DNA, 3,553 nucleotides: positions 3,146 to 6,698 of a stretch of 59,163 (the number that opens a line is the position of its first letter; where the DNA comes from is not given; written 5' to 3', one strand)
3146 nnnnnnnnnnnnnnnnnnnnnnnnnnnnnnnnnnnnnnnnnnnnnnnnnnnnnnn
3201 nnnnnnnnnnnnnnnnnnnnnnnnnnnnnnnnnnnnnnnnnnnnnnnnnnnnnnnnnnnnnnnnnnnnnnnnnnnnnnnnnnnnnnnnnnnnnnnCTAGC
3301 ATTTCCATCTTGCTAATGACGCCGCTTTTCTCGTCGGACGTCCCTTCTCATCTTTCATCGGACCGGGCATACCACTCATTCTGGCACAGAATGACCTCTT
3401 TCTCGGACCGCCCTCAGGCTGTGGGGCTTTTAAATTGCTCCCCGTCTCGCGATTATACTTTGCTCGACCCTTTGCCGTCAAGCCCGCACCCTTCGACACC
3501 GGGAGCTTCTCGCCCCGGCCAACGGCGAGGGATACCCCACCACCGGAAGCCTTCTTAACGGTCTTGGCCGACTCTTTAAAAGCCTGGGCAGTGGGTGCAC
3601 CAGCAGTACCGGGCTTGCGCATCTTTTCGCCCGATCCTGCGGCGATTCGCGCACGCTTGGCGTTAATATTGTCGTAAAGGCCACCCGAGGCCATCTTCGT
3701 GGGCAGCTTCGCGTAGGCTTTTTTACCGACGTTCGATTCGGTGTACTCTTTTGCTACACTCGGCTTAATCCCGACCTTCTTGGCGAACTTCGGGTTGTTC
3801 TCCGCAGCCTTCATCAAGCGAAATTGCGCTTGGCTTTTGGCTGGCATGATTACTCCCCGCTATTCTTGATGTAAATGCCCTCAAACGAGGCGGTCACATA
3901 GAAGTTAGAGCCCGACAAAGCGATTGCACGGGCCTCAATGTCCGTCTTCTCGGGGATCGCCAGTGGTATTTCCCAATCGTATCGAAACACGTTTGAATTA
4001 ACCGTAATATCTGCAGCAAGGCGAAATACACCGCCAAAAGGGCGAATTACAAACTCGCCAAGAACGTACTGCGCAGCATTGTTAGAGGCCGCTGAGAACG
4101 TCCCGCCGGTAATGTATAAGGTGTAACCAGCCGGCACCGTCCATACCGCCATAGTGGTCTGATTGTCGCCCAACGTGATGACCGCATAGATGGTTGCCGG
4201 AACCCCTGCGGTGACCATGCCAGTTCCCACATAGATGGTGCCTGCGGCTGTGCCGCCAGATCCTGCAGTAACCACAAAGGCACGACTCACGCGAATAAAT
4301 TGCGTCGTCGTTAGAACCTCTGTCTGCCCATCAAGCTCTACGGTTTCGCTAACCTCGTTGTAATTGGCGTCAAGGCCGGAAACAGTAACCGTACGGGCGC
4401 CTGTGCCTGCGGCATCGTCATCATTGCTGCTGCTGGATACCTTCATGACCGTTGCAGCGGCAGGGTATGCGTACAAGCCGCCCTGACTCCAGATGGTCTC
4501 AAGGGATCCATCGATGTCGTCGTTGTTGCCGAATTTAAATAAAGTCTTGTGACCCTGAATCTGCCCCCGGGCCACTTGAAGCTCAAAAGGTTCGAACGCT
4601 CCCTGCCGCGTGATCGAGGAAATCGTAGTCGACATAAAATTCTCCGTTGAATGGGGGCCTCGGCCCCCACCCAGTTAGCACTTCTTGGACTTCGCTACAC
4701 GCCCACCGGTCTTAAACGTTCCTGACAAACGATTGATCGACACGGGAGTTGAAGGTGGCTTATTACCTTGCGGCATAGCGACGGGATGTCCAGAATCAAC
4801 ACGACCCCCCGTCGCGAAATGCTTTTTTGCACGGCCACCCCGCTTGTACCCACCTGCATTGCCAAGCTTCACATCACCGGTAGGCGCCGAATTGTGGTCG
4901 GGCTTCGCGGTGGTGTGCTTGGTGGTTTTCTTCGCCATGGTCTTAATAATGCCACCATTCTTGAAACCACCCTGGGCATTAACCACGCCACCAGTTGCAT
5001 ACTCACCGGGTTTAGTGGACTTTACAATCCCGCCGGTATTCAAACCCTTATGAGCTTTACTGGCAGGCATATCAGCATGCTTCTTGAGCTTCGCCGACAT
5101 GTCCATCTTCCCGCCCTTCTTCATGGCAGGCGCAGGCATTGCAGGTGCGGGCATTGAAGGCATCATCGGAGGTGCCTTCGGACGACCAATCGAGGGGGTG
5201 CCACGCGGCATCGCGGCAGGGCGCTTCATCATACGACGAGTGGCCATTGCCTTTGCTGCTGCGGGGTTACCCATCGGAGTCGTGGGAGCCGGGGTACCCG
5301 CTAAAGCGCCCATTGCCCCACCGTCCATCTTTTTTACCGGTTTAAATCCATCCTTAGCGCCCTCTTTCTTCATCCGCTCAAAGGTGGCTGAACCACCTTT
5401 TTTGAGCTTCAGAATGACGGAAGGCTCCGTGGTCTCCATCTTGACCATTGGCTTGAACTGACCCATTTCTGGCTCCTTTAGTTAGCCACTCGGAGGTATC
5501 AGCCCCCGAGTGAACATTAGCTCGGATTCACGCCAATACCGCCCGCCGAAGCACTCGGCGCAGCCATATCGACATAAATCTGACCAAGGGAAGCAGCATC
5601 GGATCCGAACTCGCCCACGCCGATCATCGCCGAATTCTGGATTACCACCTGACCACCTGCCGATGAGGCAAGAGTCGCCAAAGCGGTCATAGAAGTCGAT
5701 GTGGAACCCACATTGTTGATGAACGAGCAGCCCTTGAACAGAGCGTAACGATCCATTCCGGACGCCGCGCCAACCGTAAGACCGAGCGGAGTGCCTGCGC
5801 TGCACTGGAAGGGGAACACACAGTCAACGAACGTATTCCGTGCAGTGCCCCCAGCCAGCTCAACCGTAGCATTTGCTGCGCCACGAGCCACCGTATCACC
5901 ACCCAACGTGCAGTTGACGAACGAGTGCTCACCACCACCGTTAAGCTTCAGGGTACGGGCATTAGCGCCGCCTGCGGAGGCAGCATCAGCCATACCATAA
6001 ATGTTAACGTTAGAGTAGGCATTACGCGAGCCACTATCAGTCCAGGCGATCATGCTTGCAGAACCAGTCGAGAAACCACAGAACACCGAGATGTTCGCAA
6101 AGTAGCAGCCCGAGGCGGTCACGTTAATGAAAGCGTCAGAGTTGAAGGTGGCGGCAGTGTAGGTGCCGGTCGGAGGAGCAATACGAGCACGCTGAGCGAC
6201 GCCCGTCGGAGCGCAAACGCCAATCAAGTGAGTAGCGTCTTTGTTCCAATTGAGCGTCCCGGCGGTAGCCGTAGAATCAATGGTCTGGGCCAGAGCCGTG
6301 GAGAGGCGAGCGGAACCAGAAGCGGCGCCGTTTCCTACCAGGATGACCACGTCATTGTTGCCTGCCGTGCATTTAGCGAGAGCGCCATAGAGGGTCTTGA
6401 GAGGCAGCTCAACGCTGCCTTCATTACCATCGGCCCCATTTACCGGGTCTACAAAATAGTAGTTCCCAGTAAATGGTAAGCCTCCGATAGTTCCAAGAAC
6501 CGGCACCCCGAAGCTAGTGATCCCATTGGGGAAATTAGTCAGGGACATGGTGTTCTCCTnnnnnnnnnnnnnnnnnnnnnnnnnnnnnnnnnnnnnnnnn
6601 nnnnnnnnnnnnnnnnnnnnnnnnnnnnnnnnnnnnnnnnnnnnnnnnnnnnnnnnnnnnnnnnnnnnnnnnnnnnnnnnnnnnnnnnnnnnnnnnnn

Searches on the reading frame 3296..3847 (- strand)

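Call 37: search_protein_families(library=phrogs, proteins=[window:3296-3847:-], max_evalue=0.01)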
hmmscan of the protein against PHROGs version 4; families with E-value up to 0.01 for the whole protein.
window:3296-3847:- (183 aa): 13 families
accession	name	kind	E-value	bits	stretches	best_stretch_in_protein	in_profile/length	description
phrog_10346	-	unknown function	7.1e-26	92.1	1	92-183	427-525/525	-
phrog_16028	-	unknown function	4.6e-23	82.2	1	52-100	1-49/50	-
phrog_3477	-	unknown function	4.1e-19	69.5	1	118-183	859-928/928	-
phrog_4689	-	unknown function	1e-17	65.5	1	118-183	29-99/99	-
phrog_11180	-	unknown function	1.3e-16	62.4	1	52-183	12-141/141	-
phrog_28131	-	unknown function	2.1e-14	54.4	1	118-183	305-372/372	-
phrog_16759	-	unknown function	4.7e-14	53.5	1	1-43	1-43/58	-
phrog_727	-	unknown function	6e-08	33.3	1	119-183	361-430/450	-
phrog_10538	-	unknown function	8.2e-08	33.6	1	117-183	87-156/156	-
phrog_25121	-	head and packaging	8.4e-07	29.9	1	1-53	1-56/263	virion structural protein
phrog_30733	-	unknown function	2.2e-06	28.3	1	118-183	266-336/336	-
phrog_22033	-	head and packaging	3e-06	26.7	1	1-39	1-39/845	virion structural protein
phrog_22379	-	unknown function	0.00034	21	1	54-100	339-380/435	-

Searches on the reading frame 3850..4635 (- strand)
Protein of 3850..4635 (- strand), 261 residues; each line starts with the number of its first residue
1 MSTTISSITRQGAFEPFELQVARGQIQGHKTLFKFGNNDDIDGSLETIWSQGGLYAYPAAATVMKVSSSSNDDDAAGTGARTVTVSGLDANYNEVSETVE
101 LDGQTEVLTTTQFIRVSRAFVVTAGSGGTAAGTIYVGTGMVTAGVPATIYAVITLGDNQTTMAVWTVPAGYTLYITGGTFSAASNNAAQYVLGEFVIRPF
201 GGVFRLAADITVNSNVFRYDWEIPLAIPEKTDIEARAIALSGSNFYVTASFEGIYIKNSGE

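Call 37: search_protein_families(library=phrogs, proteins=[window:3850-4635:-], max_evalue=0.01)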
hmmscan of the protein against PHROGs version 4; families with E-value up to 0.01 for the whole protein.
window:3850-4635:- (261 aa): 2 families
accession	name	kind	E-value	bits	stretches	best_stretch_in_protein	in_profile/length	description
phrog_8198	-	unknown function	1.5e-54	186.1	1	18-258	40-262/262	-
phrog_27624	-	unknown function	0.0022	18.8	1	98-143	73-118/225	-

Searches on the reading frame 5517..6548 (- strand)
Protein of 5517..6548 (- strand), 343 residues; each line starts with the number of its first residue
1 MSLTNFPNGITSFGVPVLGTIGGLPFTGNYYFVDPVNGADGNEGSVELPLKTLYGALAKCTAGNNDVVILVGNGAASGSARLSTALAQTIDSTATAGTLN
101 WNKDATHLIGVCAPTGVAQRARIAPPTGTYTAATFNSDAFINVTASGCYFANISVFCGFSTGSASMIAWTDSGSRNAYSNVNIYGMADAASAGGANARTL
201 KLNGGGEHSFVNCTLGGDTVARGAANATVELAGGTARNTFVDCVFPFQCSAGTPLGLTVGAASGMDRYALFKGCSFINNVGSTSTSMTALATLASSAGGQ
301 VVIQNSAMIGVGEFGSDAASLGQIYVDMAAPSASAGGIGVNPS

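Call 37: search_protein_families(library=phrogs, proteins=[window:5517-6548:-], max_evalue=0.01)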
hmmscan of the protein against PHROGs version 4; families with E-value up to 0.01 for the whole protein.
window:5517-6548:- (343 aa): 1 family
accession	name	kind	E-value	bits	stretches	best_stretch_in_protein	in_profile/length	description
phrog_32409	-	tail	0.0016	17.8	1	28-91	510-575/884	tail fiber protein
